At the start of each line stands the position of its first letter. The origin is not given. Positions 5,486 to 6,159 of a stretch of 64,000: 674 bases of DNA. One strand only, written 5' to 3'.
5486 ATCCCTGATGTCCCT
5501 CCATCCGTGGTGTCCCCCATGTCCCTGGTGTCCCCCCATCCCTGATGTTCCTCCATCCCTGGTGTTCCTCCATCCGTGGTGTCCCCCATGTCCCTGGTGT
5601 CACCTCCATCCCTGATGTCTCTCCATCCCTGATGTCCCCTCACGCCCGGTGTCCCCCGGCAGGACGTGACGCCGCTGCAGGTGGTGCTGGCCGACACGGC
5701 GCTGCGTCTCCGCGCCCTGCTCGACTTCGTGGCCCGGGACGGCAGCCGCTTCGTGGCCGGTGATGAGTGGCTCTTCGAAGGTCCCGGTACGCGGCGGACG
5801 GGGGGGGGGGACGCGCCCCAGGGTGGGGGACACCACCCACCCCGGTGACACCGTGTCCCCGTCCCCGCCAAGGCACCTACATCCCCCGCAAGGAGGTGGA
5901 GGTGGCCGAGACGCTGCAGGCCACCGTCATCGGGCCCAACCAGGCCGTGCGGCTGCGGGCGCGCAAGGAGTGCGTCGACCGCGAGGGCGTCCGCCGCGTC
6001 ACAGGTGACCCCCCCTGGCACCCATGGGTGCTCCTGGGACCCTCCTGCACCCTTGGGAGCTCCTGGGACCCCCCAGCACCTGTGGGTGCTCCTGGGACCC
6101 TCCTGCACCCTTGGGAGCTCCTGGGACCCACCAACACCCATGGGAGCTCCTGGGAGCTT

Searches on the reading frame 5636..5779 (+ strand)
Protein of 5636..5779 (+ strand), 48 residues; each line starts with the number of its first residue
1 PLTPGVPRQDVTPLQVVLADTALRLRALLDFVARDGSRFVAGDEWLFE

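Call 52: search_protein_families(library=pfam, proteins=[window:5636-5779:+], max_evalue=0.01)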
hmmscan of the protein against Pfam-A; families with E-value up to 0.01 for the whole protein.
window:5636-5779:+ (48 aa): 1 family
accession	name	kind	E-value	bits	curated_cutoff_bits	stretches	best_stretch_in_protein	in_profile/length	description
PF01505.23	Vault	-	5.1e-11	42.8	27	1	15-48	1-34/42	Major Vault Protein repeat domain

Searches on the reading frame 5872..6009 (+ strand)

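Call 52: search_protein_families(library=pfam, proteins=[window:5872-6009:+], max_evalue=0.01)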
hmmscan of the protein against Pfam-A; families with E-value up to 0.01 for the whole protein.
window:5872-6009:+ (46 aa): 1 family
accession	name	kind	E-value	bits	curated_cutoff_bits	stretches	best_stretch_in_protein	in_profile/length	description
PF01505.23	Vault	-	1.3e-10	41.5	27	1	18-46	1-29/42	Major Vault Protein repeat domain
